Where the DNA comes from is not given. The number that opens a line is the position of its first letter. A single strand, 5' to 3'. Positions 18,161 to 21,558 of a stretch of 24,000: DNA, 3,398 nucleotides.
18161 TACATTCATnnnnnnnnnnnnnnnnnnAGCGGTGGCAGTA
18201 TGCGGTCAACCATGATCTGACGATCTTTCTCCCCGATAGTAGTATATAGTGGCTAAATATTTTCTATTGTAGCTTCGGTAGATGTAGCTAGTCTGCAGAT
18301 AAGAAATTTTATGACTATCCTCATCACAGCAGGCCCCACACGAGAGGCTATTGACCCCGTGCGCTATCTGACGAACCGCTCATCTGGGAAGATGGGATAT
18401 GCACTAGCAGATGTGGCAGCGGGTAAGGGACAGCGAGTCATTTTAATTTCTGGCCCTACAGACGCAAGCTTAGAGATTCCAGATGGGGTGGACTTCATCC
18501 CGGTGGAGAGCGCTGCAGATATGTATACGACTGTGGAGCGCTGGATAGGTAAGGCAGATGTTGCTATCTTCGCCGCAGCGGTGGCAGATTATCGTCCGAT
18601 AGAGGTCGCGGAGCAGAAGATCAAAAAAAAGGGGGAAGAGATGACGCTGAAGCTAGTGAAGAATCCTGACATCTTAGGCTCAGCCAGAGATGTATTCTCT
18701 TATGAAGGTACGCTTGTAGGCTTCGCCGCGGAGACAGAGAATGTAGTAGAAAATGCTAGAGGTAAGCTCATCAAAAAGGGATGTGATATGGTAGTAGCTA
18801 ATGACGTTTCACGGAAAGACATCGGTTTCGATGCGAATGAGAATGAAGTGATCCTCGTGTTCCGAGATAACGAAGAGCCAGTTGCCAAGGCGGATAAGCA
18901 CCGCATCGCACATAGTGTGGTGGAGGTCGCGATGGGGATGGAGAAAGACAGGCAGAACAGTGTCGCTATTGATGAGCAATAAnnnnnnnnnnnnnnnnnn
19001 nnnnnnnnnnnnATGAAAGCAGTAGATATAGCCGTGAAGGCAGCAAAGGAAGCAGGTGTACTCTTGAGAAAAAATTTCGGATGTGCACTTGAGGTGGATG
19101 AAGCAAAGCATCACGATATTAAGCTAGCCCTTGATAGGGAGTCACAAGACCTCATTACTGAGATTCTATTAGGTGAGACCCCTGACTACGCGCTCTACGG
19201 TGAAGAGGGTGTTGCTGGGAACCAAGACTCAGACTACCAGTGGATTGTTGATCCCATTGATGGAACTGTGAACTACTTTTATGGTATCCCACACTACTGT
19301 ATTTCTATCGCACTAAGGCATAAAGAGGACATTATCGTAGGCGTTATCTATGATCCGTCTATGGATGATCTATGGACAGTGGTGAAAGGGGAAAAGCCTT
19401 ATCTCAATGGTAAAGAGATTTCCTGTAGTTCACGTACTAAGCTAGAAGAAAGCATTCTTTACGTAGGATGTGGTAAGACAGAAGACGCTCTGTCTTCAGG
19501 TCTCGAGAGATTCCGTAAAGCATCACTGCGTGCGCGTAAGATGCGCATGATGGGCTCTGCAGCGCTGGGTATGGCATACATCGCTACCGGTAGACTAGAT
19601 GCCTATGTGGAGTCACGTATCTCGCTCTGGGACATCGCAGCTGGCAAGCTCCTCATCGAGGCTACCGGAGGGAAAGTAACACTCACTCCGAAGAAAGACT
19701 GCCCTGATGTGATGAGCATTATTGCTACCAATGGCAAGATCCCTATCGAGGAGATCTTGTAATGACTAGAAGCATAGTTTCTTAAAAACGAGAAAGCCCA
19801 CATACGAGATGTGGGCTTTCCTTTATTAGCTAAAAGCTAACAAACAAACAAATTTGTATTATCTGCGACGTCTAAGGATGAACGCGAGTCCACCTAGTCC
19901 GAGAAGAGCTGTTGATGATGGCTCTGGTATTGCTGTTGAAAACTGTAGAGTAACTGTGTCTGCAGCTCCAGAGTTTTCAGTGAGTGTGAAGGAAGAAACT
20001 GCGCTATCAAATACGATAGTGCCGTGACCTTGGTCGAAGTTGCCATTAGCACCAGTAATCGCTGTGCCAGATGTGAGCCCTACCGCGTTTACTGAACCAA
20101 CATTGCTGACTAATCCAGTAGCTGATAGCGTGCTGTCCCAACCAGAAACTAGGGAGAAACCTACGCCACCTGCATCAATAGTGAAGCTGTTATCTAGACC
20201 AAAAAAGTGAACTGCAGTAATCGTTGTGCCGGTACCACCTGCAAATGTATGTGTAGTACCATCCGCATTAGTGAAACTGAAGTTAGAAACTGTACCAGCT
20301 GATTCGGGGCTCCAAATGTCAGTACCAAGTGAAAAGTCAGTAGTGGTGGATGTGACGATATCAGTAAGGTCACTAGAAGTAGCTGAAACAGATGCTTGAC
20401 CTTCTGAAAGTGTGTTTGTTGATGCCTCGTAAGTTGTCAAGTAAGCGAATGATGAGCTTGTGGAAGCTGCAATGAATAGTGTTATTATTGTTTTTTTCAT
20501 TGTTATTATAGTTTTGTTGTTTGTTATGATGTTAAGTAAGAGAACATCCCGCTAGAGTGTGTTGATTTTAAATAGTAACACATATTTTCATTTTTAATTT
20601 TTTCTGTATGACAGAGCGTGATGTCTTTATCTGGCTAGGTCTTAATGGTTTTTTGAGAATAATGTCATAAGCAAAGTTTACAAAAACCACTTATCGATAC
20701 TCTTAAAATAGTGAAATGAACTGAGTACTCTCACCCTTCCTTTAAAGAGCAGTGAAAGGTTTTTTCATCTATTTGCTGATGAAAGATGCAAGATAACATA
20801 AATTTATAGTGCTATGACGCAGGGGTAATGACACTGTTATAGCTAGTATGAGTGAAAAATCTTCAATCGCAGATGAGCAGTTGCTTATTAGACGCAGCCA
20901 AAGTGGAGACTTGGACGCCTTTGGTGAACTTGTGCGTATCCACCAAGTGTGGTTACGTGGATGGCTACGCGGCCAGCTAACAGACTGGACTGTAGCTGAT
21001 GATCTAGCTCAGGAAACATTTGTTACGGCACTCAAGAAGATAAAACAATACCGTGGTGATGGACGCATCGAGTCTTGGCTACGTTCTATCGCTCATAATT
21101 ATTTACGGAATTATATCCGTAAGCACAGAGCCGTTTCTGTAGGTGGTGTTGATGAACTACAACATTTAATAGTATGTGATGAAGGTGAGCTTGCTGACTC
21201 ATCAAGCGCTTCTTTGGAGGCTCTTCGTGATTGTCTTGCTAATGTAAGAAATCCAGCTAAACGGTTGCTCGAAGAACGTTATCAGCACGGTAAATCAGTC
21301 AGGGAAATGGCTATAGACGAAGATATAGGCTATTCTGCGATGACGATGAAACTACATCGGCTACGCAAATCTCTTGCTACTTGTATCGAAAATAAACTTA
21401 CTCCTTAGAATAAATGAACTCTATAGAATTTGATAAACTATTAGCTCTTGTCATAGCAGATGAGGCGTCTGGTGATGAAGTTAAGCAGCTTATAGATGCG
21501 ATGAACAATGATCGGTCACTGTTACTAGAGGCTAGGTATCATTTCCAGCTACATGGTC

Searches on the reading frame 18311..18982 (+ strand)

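Call 7: search_protein_families(library=ncbifam, proteins=[window:18311-18982:+], max_evalue=0.0001)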
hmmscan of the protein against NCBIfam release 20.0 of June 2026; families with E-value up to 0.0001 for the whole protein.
window:18311-18982:+ (223 aa): 4 families
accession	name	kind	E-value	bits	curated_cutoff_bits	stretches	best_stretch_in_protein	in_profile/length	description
TIGR00521.1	coaBC_dfp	equivalog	5.1e-63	213.5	219.7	1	2-206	188-390/392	bifunctional phosphopantothenoylcysteine decarboxylase/phosphopantothenate--cysteine ligase CoaBC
NF005231.0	PRK06732.1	equivalog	6.4e-27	94.8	265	2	1-101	1-101/229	phosphopantothenate--cysteine ligase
TIGR02114.1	coaB_strep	equivalog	2.6e-20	73.2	217.2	2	1-100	1-100/228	phosphopantothenate--cysteine ligase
NF007199.0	PRK09620.1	equivalog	8.8e-10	38.3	248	1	2-165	5-182/229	hypothetical protein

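Call 8: search_protein_families(library=pfam, proteins=[window:18311-18982:+], max_evalue=0.0001)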
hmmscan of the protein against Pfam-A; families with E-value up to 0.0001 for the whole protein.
window:18311-18982:+ (223 aa): 1 family
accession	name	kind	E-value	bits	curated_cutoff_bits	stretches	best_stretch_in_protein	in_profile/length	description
PF04127.22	DFP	-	4e-70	235.9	22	1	2-183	5-186/186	DNA/pantothenate metabolism flavoprotein C-terminal domain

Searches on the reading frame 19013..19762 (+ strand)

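Call 7: search_protein_families(library=ncbifam, proteins=[window:19013-19762:+], max_evalue=0.0001)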
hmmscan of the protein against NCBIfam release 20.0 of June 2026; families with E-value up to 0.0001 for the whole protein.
window:19013-19762:+ (249 aa): 7 families
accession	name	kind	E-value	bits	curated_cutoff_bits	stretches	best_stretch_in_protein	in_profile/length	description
TIGR02067.1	his_9_HisN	equivalog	2.7e-41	141.7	275.15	1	6-240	4-240/252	histidinol-phosphatase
NF008027.1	PRK10757.1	equivalog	2e-40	138.4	332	1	4-223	5-228/267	inositol-1-monophosphatase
NF009321.0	PRK12676.1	equivalog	1.9e-37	128.8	264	1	39-242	46-252/264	bifunctional fructose-bisphosphatase/inositol-phosphate phosphatase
NF010678.0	PRK14076.1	equivalog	4.2e-23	82.1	493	1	68-225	75-251/570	bifunctional NADP phosphatase/NAD kinase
TIGR01331.1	bisphos_cysQ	equivalog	2.6e-22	79.6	228.8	1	6-225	4-227/250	3'(2'),5'-bisphosphate nucleotidase CysQ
NF008182.0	PRK10931.1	equivalog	6e-12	45.2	379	1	10-223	8-221/246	3'(2'),5'-bisphosphate nucleotidase CysQ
TIGR01330.1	bisphos_HAL2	equivalog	1.4e-05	24.1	267.05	0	76-116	136-175/359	3'(2'),5'-bisphosphate nucleotidase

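Call 8: search_protein_families(library=pfam, proteins=[window:19013-19762:+], max_evalue=0.0001)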
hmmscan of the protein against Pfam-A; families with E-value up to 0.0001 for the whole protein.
window:19013-19762:+ (249 aa): 1 family
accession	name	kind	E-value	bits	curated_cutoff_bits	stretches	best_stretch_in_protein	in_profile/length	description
PF00459.30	Inositol_P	-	5.3e-55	187.2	27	1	5-240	7-254/271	Inositol monophosphatase family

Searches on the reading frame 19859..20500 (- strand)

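Call 7: search_protein_families(library=ncbifam, proteins=[window:19859-20500:-], max_evalue=0.0001)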
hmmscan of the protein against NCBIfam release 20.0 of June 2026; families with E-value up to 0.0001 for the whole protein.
window:19859-20500:- (213 aa): 1 family
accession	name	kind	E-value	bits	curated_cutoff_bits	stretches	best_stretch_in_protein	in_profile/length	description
TIGR02595.1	PEP_CTERM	domain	4.2e-06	27.2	16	1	191-213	1-23/24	PEP-CTERM sorting domain-containing protein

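Call 8: search_protein_families(library=pfam, proteins=[window:19859-20500:-], max_evalue=0.0001)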
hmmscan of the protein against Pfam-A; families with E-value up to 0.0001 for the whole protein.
window:19859-20500:- (213 aa): 1 family
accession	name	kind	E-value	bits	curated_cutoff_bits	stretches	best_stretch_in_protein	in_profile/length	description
PF07589.16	PEP-CTERM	-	1.6e-06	28.4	20.7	1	190-212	1-24/24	PEP-CTERM motif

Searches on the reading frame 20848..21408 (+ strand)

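Call 7: search_protein_families(library=ncbifam, proteins=[window:20848-21408:+], max_evalue=0.0001)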
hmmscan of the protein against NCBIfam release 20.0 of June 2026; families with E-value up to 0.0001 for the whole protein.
window:20848-21408:+ (186 aa): 60 families (the best 25 are shown)
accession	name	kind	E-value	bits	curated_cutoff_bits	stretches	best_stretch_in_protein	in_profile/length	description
TIGR02989.1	Sig-70_gvs1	subfamily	1.9e-33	115.6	124.55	1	24-180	2-158/158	RNA polymerase sigma-70 factor, Rhodopirellula/Verrucomicrobium family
TIGR02937.1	sigma70-ECF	superfamily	6.8e-19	68.1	42.9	1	23-178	1-163/165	sigma-70 family RNA polymerase sigma factor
NF009166.1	PRK12513.1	equivalog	8.4e-17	61.5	206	1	5-116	5-119/193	RNA polymerase sigma factor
NF007216.0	PRK09638.1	equivalog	3.1e-16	59.6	194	1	8-95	3-90/180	RNA polymerase sigma factor SigY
TIGR02939.1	RpoE_Sigma70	equivalog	8.8e-16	58.5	236.15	1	9-154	6-152/190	RNA polymerase sigma factor RpoE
NF009168.0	PRK12515.1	subfamily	1.3e-15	57.4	236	1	4-181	4-180/189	RNA polymerase sigma factor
TIGR02950.1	SigM_subfam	subfamily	2.2e-13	50.3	147.95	1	44-178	21-156/159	RNA polymerase sigma factor, SigM family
NF007215.0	PRK09637.1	equivalog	2.8e-13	50.2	212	1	32-181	10-155/181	RNA polymerase sigma factor SigZ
NF008888.0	PRK11922.1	equivalog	9.6e-13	48.3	204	1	5-107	12-114/231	RNA polymerase sigma factor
NF009191.0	PRK12539.1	subfamily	9.6e-13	48.1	171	1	11-182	9-181/185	sigma-70 family RNA polymerase sigma factor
TIGR02952.1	Sig70_famx2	equivalog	1.7e-12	47.6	206.45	1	13-155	1-145/170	ECF subfamily RNA polymerase sigma factor, BldN family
NF007225.0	PRK09643.1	equivalog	2.6e-12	46.8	190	1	6-108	11-112/204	RNA polymerase sigma factor SigM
NF009171.0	PRK12518.1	equivalog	2.8e-11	43.6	208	1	6-92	10-95/191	RNA polymerase sigma factor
TIGR02959.1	SigZ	equivalog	4.2e-11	43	168.65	1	32-181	4-149/170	RNA polymerase sigma factor SigZ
NF007222.0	PRK09640.1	equivalog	7.3e-11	42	194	1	8-176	9-178/188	RNA polymerase sigma factor SigX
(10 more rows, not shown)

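Call 8: search_protein_families(library=pfam, proteins=[window:20848-21408:+], max_evalue=0.0001)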
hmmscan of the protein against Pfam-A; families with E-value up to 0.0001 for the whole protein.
window:20848-21408:+ (186 aa): 1 family
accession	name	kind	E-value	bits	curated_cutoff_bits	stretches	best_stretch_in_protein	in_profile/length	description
PF04542.20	Sigma70_r2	-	6.2e-15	55.2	24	1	28-94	1-69/71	Sigma-70 region 2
